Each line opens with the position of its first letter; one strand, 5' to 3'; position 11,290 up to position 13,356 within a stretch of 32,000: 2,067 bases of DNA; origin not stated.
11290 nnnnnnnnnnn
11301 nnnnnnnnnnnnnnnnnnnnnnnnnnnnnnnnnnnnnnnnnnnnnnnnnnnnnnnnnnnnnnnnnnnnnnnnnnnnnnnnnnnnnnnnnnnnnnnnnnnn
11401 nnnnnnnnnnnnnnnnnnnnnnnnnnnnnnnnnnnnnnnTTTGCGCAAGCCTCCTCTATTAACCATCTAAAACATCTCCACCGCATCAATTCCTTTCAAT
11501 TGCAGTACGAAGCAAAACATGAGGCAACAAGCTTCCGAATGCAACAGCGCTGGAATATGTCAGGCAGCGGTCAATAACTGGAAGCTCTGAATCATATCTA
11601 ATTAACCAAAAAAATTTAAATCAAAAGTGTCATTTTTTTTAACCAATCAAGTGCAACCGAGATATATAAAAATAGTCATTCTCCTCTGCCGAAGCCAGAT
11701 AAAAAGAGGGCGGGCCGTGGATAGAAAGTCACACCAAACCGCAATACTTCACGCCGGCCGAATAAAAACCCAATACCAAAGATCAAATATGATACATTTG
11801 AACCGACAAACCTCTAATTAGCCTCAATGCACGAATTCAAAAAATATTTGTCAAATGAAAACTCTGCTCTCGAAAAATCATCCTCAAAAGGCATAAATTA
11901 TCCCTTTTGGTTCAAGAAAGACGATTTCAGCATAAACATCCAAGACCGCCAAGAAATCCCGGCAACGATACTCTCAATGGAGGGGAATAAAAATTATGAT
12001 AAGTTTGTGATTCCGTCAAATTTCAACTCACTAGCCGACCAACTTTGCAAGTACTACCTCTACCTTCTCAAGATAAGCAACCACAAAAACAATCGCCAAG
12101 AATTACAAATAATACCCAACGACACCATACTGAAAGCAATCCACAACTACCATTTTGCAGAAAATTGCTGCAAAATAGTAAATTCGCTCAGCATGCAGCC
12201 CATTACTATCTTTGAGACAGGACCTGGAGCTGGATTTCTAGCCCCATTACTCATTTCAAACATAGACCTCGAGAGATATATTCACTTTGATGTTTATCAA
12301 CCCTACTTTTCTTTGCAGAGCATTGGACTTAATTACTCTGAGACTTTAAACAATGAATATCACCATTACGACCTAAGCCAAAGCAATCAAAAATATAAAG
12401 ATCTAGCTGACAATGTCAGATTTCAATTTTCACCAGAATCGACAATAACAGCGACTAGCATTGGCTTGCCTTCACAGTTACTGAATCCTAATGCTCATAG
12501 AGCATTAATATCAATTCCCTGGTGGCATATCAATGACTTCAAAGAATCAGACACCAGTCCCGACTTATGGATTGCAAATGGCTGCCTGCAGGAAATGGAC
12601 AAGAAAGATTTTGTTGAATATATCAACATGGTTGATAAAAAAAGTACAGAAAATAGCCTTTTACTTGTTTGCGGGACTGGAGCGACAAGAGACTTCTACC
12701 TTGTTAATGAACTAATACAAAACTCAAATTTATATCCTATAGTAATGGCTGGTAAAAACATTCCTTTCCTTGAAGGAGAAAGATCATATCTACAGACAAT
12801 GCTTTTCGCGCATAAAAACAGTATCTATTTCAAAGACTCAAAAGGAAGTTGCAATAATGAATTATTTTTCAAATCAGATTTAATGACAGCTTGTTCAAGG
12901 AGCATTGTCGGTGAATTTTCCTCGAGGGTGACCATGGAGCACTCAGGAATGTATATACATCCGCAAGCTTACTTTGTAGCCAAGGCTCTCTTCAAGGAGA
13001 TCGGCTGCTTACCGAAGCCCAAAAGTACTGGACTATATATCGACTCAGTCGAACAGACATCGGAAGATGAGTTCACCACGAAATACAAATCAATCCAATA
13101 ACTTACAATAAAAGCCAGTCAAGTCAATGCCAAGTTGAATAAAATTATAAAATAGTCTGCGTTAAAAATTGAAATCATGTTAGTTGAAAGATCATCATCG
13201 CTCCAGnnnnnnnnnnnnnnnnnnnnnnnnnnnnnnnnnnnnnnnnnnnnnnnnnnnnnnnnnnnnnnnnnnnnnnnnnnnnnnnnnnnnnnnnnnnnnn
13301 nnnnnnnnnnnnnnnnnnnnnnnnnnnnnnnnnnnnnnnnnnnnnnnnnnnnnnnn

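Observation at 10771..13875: Two 91%-identical serine recombinases in direct orientation bracket an AT-rich cargo cassette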

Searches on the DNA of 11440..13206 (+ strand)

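Call 48: search_dna_similar(query=window:11440-13206:+, collection=phages, mode=distant, max_rows=10)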
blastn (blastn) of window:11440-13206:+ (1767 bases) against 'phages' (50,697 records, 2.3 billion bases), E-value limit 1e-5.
No match.
